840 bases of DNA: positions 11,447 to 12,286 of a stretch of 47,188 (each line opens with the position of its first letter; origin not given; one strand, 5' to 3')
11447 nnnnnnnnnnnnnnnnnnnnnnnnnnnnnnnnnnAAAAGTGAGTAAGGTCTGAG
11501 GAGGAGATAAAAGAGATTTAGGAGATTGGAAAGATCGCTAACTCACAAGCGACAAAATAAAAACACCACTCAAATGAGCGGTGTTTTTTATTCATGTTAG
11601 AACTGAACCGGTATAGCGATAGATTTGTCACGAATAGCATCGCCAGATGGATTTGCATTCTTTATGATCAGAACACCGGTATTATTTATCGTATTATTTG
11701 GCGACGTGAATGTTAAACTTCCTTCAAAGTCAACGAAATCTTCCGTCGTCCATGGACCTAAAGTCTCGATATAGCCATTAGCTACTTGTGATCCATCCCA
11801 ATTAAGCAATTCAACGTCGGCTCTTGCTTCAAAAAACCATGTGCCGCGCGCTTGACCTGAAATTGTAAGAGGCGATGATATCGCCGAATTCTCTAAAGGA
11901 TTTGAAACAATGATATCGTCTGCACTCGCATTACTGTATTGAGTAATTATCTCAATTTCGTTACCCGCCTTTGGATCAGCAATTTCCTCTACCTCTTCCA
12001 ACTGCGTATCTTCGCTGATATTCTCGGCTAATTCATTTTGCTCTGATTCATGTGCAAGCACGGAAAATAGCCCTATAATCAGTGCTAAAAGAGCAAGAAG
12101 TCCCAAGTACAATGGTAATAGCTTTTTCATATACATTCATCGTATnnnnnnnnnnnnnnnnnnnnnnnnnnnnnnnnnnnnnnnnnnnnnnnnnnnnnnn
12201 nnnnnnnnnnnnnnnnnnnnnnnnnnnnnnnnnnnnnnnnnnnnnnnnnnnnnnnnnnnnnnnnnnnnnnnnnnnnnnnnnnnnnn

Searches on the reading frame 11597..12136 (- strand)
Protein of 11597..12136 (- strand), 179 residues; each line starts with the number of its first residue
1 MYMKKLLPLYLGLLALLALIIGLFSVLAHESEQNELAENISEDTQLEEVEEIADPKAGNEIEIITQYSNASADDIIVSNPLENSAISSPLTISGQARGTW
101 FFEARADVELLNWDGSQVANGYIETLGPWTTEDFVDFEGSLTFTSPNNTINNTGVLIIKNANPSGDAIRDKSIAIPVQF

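Call 82: search_protein_families(library=pfam, proteins=[window:11597-12136:-], max_evalue=0.001)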
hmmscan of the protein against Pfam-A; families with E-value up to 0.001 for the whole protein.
window:11597-12136:- (179 aa): 1 family
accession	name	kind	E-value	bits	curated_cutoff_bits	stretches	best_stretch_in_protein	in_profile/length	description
PF10648.15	Gmad2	-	1.2e-08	35.6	25.7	1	75-147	2-69/86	Immunoglobulin-like domain of bacterial spore germination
